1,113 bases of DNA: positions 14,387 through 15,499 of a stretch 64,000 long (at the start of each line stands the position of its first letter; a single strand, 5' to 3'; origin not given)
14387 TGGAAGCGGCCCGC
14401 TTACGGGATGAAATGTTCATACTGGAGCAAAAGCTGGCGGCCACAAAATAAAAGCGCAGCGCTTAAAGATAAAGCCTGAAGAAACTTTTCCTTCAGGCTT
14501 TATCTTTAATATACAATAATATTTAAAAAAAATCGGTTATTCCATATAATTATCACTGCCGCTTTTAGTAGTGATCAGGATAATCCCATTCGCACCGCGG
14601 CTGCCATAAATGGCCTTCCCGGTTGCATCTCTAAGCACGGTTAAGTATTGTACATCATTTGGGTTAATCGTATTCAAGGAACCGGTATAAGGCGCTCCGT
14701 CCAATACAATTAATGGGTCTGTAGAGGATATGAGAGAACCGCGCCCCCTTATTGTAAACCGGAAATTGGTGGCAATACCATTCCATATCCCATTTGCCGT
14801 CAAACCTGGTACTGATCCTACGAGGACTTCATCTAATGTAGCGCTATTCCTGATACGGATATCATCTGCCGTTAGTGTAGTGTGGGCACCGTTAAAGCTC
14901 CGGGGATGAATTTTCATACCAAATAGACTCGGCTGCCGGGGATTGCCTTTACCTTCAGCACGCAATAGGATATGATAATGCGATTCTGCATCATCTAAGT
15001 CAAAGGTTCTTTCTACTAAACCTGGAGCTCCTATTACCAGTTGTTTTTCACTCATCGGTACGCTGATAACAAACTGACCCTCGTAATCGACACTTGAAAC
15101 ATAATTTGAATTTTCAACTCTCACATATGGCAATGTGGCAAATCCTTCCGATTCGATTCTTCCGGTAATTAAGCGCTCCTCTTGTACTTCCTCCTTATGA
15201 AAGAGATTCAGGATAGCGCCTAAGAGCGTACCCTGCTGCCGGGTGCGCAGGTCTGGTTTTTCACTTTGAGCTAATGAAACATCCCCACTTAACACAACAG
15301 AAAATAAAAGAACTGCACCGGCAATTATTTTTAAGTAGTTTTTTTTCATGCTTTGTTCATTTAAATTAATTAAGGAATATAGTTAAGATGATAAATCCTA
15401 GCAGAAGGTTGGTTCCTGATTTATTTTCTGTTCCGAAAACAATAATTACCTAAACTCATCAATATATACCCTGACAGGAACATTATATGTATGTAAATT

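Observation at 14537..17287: ECF sigma / anti-sigma system built on barrel-less TonB plug domains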

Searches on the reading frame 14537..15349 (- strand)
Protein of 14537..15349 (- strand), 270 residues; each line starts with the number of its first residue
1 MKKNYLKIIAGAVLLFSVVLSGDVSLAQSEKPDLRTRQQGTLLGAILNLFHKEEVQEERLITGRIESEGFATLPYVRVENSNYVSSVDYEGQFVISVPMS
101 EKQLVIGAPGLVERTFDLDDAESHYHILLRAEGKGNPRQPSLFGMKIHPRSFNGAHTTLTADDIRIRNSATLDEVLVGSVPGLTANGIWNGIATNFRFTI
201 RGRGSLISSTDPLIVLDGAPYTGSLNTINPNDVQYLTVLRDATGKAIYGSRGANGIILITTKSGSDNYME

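Call 3: search_protein_families(library=pfam, proteins=[window:14537-15349:-], max_evalue=1)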
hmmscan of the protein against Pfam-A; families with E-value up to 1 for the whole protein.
window:14537-15349:- (270 aa): 2 families
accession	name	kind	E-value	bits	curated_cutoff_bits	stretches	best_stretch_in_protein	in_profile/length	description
PF07715.20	Plug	-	2e-15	57.6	23.9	1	152-256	5-107/107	TonB-dependent Receptor Plug Domain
PF23591.1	CILP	-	0.17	12.3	27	1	81-106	29-54/90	Cartilage intermediate layer protein 1-like domain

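Call 4: search_protein_families(library=ncbifam, proteins=[window:14537-15349:-], max_evalue=1)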
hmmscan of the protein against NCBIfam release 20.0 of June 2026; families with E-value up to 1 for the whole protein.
window:14537-15349:- (270 aa): 4 families
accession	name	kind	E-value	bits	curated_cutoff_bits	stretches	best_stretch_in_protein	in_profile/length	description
TIGR04056.1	OMP_RagA_SusC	subfamily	2e-35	122.4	368.25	1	79-266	23-208/981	SusC/RagA family TonB-linked outer membrane protein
TIGR04057.1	SusC_RagA_signa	signature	8.9e-13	47.8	46.2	1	232-262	1-31/31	SusC/RagA subfamily TonB-dependent outer membrane receptor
TIGR01783.1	TonB-siderophor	subfamily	1e-07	31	223.5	1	157-266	7-112/649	TonB-dependent siderophore receptor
NF052649.1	TonRcptRhtA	equivalog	5.8e-06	24.8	1100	1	165-266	73-169/744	TonB-dependent siderophore receptor RhtA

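Call 8: find_homologous_proteins(query=window:14537-15349:-)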
Query window:14537-15349:- (270 aa): 806 proteins with E <= 0.001 among 2701 candidates; the best 120 are listed.
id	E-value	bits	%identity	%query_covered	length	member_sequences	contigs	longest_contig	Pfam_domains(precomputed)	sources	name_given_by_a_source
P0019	2.4e-171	586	99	100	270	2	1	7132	PF07715.21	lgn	-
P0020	7.4e-137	473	78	100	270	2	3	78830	PF07715.21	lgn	-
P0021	2.1e-132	458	77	100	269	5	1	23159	PF07715.21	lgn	-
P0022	1.1e-117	410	70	100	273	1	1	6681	PF07715.21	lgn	-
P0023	4.8e-113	395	69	100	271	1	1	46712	PF07715.21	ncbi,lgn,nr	ncbi:MAG: hypothetical protein EOP54_04510 [Sphingobacteriales bacterium]|nr:MAG: hypothetical prote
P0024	2.3e-111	389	70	99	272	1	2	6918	PF07715.21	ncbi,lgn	-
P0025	1.6e-110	387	68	100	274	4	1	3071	PF07715.21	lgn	-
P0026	1.6e-109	383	68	100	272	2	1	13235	PF07715.21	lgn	-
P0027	1.9e-108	380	67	100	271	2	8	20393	PF07715.21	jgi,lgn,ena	-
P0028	2.4e-101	357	65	96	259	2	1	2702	PF07715.21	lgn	-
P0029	4.1e-100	353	61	100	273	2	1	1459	PF07715.21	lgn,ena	-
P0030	2.9e-89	317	67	83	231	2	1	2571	PF07715.21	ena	-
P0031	4.9e-31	126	59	24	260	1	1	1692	PF07715.21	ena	-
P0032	6.0e-29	119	36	87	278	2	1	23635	PF13715.13,PF07715.21,PF13620.13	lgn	-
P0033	3.4e-28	117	35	77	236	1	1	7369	PF13715.13,PF07715.21,PF13620.13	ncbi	ncbi:MAG: TonB-dependent receptor plug domain-containing protein, partial [Mucilaginibacter sp.]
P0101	2.1e-19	88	30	78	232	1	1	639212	PF13715.13,PF07715.21,PF13620.13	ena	-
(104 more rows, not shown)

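Call 47: predict_structure(alignment_id=A4)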
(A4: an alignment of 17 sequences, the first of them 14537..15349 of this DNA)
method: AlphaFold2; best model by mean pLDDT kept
length: 270 residues; sequences in the alignment: 17
mean_pLDDT: 65.7   pTM: 0.42
mean pLDDT of the five models: 65.7, 64.5, 63.7, 60.1, 49.0
residues with pLDDT >= 90: 8; 70-90: 117; 50-70: 95; < 50: 50
segments of 3 or more residues with pLDDT < 50: 1-3, 20-39, 134-145, 248-250, 266-270
pLDDT, mean of each block of 10 residues (from residue 1): 49 54 33 44 53 67 83 80 81 88 81 82 85 50 50 68 71 73 60 61 54 74 77 78 53 69 54
secondary structure, 60 per line:
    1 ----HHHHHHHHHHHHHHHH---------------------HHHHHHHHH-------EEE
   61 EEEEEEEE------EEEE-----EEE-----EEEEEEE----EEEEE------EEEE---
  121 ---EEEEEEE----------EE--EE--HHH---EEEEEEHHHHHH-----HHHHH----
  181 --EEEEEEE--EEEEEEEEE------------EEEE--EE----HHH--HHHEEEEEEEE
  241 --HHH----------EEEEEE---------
elements in order: H5-20 H42-50 E58-68 E75-78 E84-86 E92-98 E103-107 E114-117 E124-130 E155-160 H161-166 H172-176 E183-189 E192-200 E213-216 E233-240 E256-261

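Call 52: fold_search(model_id=the predicted structure, library=pdb)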
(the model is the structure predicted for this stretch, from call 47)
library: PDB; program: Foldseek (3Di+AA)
matches with E <= 10: 870; with E <= 0.001: 26
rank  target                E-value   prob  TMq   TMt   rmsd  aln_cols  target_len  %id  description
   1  8aa4_A                6.4e-08  1.00  0.35  0.12   3.7       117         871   36  SusC components of the dextran utilisation system (utilisome) (released 2023-06-07)
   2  8a9y_A                6.3e-07  1.00  0.36  0.12   3.6       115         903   36  Substrate-free levan utilisation machinery (utilisome) (released 2023-06-07)
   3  8ypt_C                8.5e-07  1.00  0.38  0.12   3.9       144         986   32  Cryo-EM structure of BfUbb-ButCD complex (released 2024-09-25)
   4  8ypu_C                9.0e-07  1.00  0.39  0.12   3.7       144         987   33  Cryo-EM structure of ButCD complex (released 2024-09-25)
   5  6sml_B                1.5e-06  1.00  0.33  0.11   6.3       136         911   29  Structure of the RagAB peptide importer in the 'open-open' state (released 2020-05-20)
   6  5fq6_B                1.9e-06  1.00  0.36  0.11   4.9       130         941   30  Crystal structure of the SusCD complex BT2261-2264 from Bacteroides thetaiotaomicron (released 2016-12-21)
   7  6z9a_B                1.9e-06  1.00  0.34  0.11   3.7       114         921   37  Fructo-oligosaccharide transporter BT 1762-63 (released 2020-11-18)
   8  5fq6_I                2.5e-06  1.00  0.35  0.11   4.8       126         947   31  Crystal structure of the SusCD complex BT2261-2264 from Bacteroides thetaiotaomicron (released 2016-12-21)
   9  6sln_A                4.1e-06  1.00  0.33  0.11   3.6       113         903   33  Structure of the RagAB peptide transporter (released 2020-05-20)
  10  5fq6_M                4.6e-06  1.00  0.36  0.11   4.9       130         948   30  Crystal structure of the SusCD complex BT2261-2264 from Bacteroides thetaiotaomicron (released 2016-12-21)
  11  5fq7_B                4.9e-06  1.00  0.37  0.11   3.3       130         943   30  Crystal structure of the SusCD complex BT2261-2264 from Bacteroides thetaiotaomicron (released 2016-12-21)
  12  5fq7_D                6.2e-06  1.00  0.35  0.11   3.2       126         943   31  Crystal structure of the SusCD complex BT2261-2264 from Bacteroides thetaiotaomicron (released 2016-12-21)
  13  6sli_B                6.2e-06  1.00  0.33  0.11   3.5       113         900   33  Structure of the RagAB peptide transporter (released 2020-05-20)
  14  8aa0_A                7.9e-06  1.00  0.35  0.11   3.2       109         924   38  Levan utilisation machinery (utilisome) with levan fructo-oligosaccharides DP 8-12 (released 2023-06-07)
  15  6slj_A                8.3e-06  1.00  0.33  0.11   3.5       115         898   34  Structure of the RagAB peptide transporter (released 2020-05-20)
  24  9hfj                  2.9e-04  1.00  0.25  0.77   2.6        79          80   15  Crystal structure of the NTE domain of SusCdex (BT3090) dextran transporter (released 2025-11-26)
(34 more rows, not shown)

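Call 64: find_encoding_contigs(protein=P0101, flank=5000, max_places=1)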
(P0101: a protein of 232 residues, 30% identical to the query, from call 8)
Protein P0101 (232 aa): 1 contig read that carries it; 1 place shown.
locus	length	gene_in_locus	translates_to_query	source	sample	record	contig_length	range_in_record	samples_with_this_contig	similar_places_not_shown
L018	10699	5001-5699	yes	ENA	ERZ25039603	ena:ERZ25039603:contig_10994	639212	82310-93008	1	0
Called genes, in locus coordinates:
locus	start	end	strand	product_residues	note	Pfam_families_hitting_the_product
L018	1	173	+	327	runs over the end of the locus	PF13620:CarboxypepD_reg, PF13715:CarbopepD_reg_2, PF07715:Plug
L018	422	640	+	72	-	-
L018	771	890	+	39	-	-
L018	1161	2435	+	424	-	PF14905:OMP_b-brl_3 (weak)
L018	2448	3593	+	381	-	PF12741:SusD-like, PF12771:SusD-like_2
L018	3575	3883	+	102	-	PF12741:SusD-like, PF12771:SusD-like_2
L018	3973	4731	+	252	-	PF08032:SpoU_sub_bind, PF00588:SpoU_methylase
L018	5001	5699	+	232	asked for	PF13620:CarboxypepD_reg (weak), PF13715:CarbopepD_reg_2, PF07715:Plug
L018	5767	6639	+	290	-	-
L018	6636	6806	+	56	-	-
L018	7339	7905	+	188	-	-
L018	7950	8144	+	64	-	-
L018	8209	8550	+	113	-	-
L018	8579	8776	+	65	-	-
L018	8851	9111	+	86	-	-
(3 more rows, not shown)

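Call 94: search_protein_families(library=padloc, proteins=[window:14537-15349:-], max_evalue=0.01)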
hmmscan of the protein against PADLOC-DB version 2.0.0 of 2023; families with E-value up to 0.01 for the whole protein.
window:14537-15349:- (270 aa): 0 families

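Call 95: search_protein_families(library=phrogs, proteins=[window:14537-15349:-], max_evalue=0.01)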
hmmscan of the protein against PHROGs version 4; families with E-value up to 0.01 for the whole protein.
window:14537-15349:- (270 aa): 0 families

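Call 97: find_related_loci(query=A2, collection=metagenome_contigs, flank=4000)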
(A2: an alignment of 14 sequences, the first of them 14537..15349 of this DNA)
Query A2 (270 aa) in metagenome_contigs; peptide patterns used: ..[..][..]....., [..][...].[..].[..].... (x = any residue, [..] = any of these).
501 stretches matched a pattern; 366 encode a relative of the query (tblastn E <= 1e-3); the best 80 are kept; 80 distinct loci.
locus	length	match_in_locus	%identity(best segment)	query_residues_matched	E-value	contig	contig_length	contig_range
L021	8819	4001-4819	68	1-270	3e-121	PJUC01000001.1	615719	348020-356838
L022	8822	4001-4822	66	1-270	2e-117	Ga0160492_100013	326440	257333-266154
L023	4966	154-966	67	1-270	6e-116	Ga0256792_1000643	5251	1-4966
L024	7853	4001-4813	67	1-270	1e-115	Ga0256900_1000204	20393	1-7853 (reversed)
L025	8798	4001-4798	39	1-266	9e-59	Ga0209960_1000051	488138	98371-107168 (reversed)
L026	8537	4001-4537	42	86-264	4e-38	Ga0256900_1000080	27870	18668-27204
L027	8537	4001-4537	42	86-264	4e-38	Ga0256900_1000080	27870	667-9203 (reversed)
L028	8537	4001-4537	43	86-264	2e-37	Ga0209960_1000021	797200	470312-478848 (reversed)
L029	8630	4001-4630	35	57-264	2e-34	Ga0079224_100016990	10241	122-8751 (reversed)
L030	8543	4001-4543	39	88-270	8e-34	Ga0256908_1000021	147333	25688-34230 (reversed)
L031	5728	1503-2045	39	88-270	7e-34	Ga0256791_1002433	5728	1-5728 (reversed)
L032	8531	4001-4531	40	85-261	7e-33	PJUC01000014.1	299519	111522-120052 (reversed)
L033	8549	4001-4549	38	85-267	6e-33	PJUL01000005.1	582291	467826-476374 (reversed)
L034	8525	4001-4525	39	88-264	4e-33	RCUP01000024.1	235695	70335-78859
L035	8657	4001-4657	33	45-264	9e-33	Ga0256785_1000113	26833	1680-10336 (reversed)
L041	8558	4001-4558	40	76-264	2e-30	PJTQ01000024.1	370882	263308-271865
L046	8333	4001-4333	47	153-263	3e-28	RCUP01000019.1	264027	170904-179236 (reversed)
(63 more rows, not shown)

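Call 101: search_protein_families(library=pfam, proteins=[L028:1863-3707:+, L032:949-1854:+, L041:647-6595:+, L046:3059-4978:+, L028:3842-7045:+, L030:2130-2696:+], max_evalue=0.0001)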
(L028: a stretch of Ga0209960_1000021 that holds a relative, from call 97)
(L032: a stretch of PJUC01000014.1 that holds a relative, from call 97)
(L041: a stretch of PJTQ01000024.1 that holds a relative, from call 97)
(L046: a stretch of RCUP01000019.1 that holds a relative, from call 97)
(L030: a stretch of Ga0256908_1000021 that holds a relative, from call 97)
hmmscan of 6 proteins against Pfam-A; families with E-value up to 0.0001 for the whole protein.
L028:1863-3707:+ (615 aa): 1 family
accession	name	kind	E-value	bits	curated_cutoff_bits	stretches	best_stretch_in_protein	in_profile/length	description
PF18962.6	Por_Secre_tail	-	8.6e-13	48.8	27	1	537-611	1-74/75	Secretion system C-terminal sorting domain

L032:949-1854:+ (302 aa): 1 family
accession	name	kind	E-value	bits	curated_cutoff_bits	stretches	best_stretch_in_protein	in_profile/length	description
PF18962.6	Por_Secre_tail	-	1.6e-11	44.8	27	1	222-299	1-73/75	Secretion system C-terminal sorting domain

L041:647-6595:+ (1983 aa): 5 families
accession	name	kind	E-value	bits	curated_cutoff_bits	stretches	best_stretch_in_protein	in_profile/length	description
PF07715.20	Plug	-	3.5e-19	69.7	23.9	1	1189-1296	2-107/107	TonB-dependent Receptor Plug Domain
PF17973.7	bMG10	-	1.1e-12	48.7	26.2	1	1869-1970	13-131/131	Bacterial Alpha-2-macroglobulin MG10 domain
PF00207.28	A2M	-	1e-11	44.9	21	1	1344-1426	2-85/92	Alpha-2-macroglobulin family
PF13715.12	CarbopepD_reg_2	-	6.9e-09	36.1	32.2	1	1102-1182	1-88/88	CarboxypepD_reg-like domain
PF13620.12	CarboxypepD_reg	-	1.3e-07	32.3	32.3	1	1102-1160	2-66/82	Carboxypeptidase regulatory-like domain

L046:3059-4978:+ (640 aa): 3 families
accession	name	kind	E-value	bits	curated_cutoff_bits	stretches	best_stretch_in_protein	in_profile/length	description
PF13598.12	DUF4139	-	5.7e-58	196.5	31.8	1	221-633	1-205/205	Domain of unknown function (DUF4139)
PF07715.20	Plug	-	9.4e-20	71.6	23.9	1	314-418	5-107/107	TonB-dependent Receptor Plug Domain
PF13600.11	DUF4140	-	4.3e-18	66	27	1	34-135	1-98/98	N-terminal domain of unknown function (DUF4140)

L028:3842-7045:+ (1068 aa): 4 families
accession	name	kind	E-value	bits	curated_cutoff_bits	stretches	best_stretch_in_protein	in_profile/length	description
PF07715.20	Plug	-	4.2e-18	66.2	23.9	1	117-224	2-107/107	TonB-dependent Receptor Plug Domain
PF13715.12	CarbopepD_reg_2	-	1.6e-14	54.1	32.2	1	27-110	1-88/88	CarboxypepD_reg-like domain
PF13620.12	CarboxypepD_reg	-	3.4e-10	40.6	32.3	1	26-85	1-65/82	Carboxypeptidase regulatory-like domain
PF00593.30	TonB_dep_Rec_b-barrel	-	7.6e-08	33.1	27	1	456-918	12-421/436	TonB dependent receptor-like, beta-barrel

L030:2130-2696:+ (189 aa): 1 family
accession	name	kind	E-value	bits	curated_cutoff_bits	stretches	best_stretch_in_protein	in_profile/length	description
PF07715.20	Plug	-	8.9e-18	65.2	23.9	1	64-160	9-107/107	TonB-dependent Receptor Plug Domain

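Call 104: search_solved_structures(query=L041:647-6595:+, max_evalue=0.00001, show_alignments=1)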
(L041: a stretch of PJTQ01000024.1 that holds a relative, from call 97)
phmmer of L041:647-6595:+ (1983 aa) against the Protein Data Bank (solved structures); distinct sequences matched with E-value up to 0.00001: 9.
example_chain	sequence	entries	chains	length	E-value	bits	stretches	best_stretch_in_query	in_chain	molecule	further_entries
6sli_B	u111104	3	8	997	1.2e-33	118.7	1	1102-1313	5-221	RagA protein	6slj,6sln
5t3r_D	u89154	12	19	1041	6.2e-30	106.4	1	1111-1319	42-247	SusC homolog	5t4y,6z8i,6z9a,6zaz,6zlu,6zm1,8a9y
8aa4_A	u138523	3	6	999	8.4e-26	92.7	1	1100-1321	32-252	SusC homolog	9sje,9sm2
6sml_B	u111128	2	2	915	7.6e-23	82.9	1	1189-1313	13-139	RagA protein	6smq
6sm3_B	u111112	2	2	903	1.8e-22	81.7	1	1191-1313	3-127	RagA protein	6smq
6zlt_B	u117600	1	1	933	3.4e-21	77.5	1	1189-1319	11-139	SusC homolog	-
5fq6_B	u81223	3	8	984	4e-15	57.3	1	1167-1311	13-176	SUSC/RAGA FAMILY TONB-LINKED OUTER MEMBRANE PROTEIN | BT_2264 | OUTER MEMBRANE PROTEIN OMP121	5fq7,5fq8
8ypt_C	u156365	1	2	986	2.7e-12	48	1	1185-1306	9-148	TonB-linked outer membrane protein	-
8ypu_C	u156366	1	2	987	2.7e-12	48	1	1185-1306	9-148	SusC/RagA family TonB-linked outer membrane protein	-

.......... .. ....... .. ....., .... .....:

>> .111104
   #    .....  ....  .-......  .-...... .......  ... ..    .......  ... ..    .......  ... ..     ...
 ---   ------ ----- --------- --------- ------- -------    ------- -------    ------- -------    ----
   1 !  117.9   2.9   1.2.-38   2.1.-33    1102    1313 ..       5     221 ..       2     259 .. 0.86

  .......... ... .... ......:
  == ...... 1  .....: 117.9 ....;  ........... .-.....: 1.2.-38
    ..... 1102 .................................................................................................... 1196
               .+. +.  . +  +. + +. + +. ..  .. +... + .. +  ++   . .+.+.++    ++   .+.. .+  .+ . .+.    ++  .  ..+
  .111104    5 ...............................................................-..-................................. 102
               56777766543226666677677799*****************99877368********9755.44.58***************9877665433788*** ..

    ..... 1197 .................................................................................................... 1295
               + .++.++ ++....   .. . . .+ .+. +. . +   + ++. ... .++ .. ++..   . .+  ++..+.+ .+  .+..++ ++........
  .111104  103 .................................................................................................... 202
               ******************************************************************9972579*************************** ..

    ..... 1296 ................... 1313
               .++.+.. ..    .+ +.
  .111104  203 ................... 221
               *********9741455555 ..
